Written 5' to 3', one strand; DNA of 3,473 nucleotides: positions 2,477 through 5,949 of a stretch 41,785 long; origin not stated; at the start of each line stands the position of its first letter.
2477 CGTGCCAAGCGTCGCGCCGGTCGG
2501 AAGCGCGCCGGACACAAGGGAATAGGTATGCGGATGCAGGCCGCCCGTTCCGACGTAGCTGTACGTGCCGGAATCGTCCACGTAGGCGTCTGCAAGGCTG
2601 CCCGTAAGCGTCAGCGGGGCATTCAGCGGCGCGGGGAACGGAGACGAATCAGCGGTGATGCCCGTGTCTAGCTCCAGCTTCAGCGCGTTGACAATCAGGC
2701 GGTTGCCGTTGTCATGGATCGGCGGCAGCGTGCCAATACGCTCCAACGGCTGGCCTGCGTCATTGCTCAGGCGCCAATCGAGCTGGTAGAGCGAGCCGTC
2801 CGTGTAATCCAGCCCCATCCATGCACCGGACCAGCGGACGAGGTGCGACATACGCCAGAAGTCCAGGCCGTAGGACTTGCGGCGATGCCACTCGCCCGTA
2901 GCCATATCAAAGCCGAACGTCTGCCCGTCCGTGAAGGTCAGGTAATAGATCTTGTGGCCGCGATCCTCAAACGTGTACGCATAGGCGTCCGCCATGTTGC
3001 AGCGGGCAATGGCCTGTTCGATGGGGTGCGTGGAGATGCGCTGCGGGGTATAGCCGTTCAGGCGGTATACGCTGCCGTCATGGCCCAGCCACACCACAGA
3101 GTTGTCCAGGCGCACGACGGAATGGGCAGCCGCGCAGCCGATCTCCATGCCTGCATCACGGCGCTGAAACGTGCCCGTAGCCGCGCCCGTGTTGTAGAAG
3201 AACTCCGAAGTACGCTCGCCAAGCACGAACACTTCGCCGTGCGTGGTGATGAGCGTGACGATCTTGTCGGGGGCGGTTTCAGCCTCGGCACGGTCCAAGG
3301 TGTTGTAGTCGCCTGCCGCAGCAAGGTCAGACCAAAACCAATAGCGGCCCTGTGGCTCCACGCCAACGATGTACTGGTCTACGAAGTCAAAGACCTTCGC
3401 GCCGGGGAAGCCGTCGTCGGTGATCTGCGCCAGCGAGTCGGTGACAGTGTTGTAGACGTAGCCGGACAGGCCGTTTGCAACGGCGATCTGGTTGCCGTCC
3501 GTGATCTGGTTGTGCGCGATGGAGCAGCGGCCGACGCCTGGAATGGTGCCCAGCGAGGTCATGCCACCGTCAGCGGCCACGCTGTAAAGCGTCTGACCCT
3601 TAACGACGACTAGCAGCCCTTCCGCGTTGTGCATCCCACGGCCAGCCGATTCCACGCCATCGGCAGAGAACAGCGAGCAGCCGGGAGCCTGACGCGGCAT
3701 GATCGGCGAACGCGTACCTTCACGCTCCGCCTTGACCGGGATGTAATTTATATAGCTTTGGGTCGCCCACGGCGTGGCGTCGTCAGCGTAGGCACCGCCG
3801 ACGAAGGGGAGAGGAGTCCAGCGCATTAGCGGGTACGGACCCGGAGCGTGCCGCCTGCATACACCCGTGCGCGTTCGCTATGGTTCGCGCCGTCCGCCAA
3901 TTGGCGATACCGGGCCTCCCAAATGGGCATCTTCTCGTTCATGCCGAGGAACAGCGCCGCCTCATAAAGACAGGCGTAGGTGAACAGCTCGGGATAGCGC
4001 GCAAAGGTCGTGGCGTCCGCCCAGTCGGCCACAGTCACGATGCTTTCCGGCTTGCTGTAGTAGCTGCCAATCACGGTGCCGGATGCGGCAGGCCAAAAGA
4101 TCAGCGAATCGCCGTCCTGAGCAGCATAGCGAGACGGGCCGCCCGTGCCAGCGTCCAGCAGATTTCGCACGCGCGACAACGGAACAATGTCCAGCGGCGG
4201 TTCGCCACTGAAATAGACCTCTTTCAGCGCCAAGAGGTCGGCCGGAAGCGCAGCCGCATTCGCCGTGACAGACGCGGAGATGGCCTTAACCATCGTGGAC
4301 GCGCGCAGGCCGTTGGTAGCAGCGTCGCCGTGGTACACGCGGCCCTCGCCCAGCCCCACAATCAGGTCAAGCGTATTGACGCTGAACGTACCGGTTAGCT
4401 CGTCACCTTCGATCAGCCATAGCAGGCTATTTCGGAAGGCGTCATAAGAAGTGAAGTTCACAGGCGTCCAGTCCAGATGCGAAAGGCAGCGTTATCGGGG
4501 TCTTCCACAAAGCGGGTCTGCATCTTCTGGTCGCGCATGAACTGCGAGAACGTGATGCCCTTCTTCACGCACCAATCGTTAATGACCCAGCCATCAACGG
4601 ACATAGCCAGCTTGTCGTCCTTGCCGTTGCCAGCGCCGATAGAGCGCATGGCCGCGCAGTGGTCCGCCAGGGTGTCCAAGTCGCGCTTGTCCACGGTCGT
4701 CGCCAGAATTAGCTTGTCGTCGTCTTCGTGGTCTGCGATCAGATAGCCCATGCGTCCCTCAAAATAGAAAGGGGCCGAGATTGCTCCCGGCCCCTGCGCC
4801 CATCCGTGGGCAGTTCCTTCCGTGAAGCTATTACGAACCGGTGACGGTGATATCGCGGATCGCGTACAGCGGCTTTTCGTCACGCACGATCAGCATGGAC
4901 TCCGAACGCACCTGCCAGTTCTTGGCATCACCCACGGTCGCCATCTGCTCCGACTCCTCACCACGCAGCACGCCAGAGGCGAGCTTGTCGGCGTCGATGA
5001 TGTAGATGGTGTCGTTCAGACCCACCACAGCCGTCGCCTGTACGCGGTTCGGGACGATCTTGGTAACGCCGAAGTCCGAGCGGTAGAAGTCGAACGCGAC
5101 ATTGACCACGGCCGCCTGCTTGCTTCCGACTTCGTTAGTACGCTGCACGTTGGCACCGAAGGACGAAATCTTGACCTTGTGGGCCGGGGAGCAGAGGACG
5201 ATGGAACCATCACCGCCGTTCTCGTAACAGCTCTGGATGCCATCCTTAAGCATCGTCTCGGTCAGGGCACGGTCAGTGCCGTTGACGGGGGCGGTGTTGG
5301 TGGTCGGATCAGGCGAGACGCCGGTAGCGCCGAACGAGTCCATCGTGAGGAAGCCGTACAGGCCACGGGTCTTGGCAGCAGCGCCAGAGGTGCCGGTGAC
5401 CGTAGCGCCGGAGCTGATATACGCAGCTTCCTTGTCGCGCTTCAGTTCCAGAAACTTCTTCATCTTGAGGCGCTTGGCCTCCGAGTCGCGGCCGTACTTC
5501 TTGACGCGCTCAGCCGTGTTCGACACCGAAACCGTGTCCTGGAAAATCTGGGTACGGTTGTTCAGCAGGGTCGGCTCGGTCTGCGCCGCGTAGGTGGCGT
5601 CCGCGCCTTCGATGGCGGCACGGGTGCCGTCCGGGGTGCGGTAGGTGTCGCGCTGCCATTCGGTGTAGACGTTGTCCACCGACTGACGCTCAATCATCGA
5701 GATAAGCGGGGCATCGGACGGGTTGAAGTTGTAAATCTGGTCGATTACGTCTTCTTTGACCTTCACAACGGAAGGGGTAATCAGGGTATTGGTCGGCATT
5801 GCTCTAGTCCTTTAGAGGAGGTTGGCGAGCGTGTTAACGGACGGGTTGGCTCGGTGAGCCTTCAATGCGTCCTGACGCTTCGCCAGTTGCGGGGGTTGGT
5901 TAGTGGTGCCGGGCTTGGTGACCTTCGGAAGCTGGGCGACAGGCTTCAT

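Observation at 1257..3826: gp10-type tail-hub gene split in two by a 395-aa Ig-like plus Asp-box propeller insertion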

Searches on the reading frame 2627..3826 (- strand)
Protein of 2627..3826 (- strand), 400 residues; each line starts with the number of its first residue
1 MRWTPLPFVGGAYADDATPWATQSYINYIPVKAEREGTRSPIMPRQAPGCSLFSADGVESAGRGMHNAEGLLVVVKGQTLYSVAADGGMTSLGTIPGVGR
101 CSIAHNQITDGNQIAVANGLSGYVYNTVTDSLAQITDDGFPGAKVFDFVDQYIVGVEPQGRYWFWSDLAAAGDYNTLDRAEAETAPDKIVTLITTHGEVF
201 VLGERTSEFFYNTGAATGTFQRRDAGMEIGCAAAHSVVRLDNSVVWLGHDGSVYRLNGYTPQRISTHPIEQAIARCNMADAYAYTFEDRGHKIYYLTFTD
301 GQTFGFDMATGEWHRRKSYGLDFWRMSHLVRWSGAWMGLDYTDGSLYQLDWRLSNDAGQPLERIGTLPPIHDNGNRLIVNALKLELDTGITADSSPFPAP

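Call 21: search_solved_structures(query=window:2642-3826:-, max_evalue=1, show_alignments=2)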
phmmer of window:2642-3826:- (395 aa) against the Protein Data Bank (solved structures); distinct sequences matched with E-value up to 1: 5.
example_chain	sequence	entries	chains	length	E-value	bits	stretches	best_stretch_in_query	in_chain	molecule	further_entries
7eeq_1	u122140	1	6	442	5.2e-20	74.8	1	87-325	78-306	Needle head proteins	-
9vyg_M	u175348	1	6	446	1.4e-16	63.4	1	76-325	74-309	Stabilization protein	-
8tvr_S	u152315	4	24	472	4.3e-05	25.6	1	22-273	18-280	Packaged DNA stabilization protein gp10 | Phage stabilisation protein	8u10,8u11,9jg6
7sg7_T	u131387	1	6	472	5.5e-05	25.3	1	22-218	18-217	Gene 8 protein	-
8eap_G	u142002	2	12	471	0.00012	24.2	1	22-219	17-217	Packaged DNA stabilization protein gp10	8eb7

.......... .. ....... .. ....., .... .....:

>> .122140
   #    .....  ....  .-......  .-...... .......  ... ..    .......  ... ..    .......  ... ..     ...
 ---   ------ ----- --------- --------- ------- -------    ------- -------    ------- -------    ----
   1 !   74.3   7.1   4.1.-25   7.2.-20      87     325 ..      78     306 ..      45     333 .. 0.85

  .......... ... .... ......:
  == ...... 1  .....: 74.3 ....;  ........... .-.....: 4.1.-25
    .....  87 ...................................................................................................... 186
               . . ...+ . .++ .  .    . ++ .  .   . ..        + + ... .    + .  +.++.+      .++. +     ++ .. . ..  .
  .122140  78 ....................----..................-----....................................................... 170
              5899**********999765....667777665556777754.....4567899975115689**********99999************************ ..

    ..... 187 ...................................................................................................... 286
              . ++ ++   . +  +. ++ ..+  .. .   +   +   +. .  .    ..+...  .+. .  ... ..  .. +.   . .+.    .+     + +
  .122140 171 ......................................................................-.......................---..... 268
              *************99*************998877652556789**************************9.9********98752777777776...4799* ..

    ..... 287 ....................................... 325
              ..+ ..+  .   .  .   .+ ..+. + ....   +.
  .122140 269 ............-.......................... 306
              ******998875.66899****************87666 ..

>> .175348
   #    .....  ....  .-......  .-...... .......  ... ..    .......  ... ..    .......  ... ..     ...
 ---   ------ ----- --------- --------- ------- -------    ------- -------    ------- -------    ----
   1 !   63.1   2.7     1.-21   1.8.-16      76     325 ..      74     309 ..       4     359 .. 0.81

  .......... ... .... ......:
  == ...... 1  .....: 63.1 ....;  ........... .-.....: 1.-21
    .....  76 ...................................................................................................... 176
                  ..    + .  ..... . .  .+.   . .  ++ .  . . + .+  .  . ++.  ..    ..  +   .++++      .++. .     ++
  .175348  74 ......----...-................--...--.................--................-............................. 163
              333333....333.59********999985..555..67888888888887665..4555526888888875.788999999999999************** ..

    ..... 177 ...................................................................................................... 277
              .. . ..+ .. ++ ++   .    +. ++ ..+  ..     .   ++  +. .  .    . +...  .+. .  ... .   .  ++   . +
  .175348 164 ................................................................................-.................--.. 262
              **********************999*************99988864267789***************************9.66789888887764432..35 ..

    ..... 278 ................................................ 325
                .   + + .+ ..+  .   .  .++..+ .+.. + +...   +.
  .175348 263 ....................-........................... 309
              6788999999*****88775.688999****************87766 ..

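Call 41: find_homologous_proteins(query=window:2627-3826:-, max_evalue=1e-10)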
Query window:2627-3826:- (400 aa): 335 proteins with E <= 1e-10 among 4971 candidates; the best 120 are listed.
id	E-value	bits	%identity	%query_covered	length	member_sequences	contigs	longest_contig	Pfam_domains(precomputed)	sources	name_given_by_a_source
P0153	2.4e-225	766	83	99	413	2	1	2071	PF11134.14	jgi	jgi:hypothetical protein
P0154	4.9e-179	613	77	85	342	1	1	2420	PF11134.14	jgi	jgi:hypothetical protein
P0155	9.7e-171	586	65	99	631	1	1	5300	PF11134.14,PF05345.19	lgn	-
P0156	3.8e-159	548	60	97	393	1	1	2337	PF11134.14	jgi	jgi:hypothetical protein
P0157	2.1e-158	545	60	100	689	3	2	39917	PF11134.14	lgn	-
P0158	9.6e-158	543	59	100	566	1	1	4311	PF11134.14,PF05345.19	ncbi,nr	ncbi:MAG: packaged DNA stabilization protein, partial [Pseudomonadota bacterium]|nr:packaged DNA sta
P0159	4.4e-156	538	63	97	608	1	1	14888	PF11134.14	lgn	-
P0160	4.4e-156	538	61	97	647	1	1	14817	PF11134.14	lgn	-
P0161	1.2e-155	536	61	97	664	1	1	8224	PF11134.14,PF05345.19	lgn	-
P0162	4.5e-153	528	61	97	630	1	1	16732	PF11134.14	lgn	-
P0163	1.4e-152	526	59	100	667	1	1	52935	PF11134.14,PF05345.19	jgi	jgi:hypothetical protein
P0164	1.6e-152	526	59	97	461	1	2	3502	PF11134.14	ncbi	-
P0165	1.7e-152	526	58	100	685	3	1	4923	PF11134.14,PF05345.19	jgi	jgi:hypothetical protein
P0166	1.5e-151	523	57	99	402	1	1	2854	PF11134.14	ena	-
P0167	1.9e-151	523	60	97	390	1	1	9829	PF11134.14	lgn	-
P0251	9.1e-136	471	56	97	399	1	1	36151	PF11134.14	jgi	jgi:hypothetical protein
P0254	4.3e-135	469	54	97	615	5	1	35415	PF11134.14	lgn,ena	-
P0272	1.8e-132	460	53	97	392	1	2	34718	PF11134.14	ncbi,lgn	-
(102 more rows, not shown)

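Call 45: find_encoding_contigs(protein=P0251, flank=3000, max_places=1)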
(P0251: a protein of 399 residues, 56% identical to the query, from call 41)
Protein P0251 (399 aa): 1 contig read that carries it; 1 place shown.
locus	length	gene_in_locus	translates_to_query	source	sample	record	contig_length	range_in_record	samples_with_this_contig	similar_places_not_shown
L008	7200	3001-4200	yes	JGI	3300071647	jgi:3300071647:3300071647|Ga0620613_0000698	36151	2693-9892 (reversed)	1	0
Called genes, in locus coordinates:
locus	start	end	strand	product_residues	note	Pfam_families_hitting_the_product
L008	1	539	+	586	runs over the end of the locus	PF16510:P22_portal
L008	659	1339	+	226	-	-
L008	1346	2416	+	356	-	PF13252:Phage_capsid_3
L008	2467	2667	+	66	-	-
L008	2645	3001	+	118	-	-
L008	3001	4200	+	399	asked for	PF11134:Phage_stabilise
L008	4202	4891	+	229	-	-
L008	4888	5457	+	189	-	PF20043:DUF6445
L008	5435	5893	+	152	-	PF13302:Acetyltransf_3 (weak), PF13527:Acetyltransf_9 (weak), PF00583:Acetyltransf_1, PF13673:Acetyltransf_10, PF13508:Acetyltransf_7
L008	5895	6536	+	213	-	-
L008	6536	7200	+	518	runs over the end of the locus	PF08291:Peptidase_M15_3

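Call 46: find_encoding_contigs(protein=P0254, flank=3000, max_places=1)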
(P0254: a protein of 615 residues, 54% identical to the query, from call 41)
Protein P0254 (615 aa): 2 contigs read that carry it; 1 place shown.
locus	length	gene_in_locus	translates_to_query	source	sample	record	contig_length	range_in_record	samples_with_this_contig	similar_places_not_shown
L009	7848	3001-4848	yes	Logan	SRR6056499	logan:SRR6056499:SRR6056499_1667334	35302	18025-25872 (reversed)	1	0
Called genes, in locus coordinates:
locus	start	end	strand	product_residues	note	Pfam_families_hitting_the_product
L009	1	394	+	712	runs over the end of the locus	PF16510:P22_portal, PF23899:SU10_portal (faint)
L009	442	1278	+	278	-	-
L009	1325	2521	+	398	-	PF11651:P22_CoatProtein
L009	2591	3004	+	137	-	PF11650:P22_Tail-4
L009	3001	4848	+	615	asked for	PF11134:Phage_stabilise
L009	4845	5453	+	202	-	PF20043:DUF6445 (weak)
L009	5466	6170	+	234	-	-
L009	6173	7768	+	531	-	-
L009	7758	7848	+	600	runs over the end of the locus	-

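Call 47: find_encoding_contigs(protein=P0164, flank=3000, max_places=2)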
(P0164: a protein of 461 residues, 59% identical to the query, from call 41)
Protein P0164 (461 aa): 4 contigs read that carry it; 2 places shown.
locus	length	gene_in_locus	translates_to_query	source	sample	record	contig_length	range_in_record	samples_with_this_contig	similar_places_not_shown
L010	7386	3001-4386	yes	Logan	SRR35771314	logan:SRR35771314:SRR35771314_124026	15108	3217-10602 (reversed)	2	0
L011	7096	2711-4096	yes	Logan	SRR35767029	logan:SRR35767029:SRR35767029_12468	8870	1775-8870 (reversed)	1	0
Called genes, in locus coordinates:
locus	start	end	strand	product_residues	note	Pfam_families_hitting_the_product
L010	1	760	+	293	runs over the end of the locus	-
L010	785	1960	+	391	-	PF11651:P22_CoatProtein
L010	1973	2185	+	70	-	-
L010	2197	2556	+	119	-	-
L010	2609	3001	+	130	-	-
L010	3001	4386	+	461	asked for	PF11134:Phage_stabilise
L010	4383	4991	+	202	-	PF20043:DUF6445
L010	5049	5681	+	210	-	-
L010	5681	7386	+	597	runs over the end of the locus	PF01464:SLT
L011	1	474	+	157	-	?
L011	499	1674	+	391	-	PF11651:P22_CoatProtein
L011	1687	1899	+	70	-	-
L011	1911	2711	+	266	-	-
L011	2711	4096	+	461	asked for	PF11134:Phage_stabilise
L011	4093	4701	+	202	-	PF20043:DUF6445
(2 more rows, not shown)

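Call 66: find_encoding_contigs(protein=P0272, flank=3500, max_places=1)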
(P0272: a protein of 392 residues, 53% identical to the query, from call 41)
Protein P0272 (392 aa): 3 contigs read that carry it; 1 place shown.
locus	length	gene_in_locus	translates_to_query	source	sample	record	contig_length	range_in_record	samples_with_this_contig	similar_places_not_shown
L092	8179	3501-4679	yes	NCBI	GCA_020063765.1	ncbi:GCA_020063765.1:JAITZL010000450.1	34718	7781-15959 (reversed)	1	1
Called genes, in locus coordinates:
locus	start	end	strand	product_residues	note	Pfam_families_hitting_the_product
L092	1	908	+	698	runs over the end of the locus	PF16510:P22_portal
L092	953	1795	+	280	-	-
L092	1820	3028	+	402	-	PF11651:P22_CoatProtein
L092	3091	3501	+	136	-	-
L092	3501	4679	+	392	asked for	PF11134:Phage_stabilise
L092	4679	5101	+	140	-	-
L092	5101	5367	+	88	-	-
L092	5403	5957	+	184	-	PF05118:Asp_Arg_Hydrox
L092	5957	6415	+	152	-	-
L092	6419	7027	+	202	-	-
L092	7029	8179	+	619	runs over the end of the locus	-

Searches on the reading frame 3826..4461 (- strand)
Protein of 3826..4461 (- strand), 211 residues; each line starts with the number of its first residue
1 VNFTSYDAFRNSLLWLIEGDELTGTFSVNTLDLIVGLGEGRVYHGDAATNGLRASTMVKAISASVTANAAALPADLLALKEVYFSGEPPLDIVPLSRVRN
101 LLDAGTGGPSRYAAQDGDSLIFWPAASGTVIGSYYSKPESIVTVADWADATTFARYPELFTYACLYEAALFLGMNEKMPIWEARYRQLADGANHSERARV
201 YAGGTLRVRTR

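Call 3: search_protein_families(library=pfam, proteins=[window:3826-4461:-], max_evalue=0.1)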
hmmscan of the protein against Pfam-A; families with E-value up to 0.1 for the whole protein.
window:3826-4461:- (211 aa): 1 family
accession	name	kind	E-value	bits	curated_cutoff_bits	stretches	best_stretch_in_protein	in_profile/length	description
PF24175.2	SU10_adaptor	-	8.5e-19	69.2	27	1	50-199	36-186/194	SU10 adaptor protein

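Call 4: search_protein_families(library=phrogs, proteins=[window:3826-4461:-], max_evalue=0.01)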
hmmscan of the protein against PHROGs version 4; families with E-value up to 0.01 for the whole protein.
window:3826-4461:- (211 aa): 1 family
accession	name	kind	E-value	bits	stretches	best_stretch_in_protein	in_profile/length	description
phrog_2941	-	head and packaging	2.5e-16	61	1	48-209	38-204/208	virion structural protein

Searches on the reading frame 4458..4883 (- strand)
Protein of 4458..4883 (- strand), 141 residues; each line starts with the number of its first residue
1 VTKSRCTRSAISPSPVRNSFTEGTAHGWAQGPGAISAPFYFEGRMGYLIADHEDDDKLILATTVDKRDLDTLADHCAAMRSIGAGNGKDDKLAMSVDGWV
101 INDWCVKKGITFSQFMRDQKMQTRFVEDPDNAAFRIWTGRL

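Call 3: search_protein_families(library=pfam, proteins=[window:4458-4883:-], max_evalue=0.1)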
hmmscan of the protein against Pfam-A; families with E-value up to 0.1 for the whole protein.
window:4458-4883:- (141 aa): 0 families

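Call 4: search_protein_families(library=phrogs, proteins=[window:4458-4883:-], max_evalue=0.01)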
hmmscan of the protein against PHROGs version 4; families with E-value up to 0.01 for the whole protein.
window:4458-4883:- (141 aa): 1 family
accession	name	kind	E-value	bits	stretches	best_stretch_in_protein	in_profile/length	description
phrog_3982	-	unknown function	6.9e-07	30.4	1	41-141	13-112/112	-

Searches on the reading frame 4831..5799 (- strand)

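Call 3: search_protein_families(library=pfam, proteins=[window:4831-5799:-], max_evalue=0.1)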
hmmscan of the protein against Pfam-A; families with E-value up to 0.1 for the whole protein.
window:4831-5799:- (322 aa): 1 family
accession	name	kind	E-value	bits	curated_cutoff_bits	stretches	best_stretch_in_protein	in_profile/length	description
PF17236.8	SU10_MCP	-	4.1e-75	253.4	24.1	1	8-318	11-292/292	SU10 major capsid protein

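Call 4: search_protein_families(library=phrogs, proteins=[window:4831-5799:-], max_evalue=0.01)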
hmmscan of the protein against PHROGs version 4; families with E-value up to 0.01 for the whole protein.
window:4831-5799:- (322 aa): 1 family
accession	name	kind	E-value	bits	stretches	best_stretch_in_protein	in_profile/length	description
phrog_1328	-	head and packaging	6.9e-70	237.8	1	3-318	9-307/583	major head protein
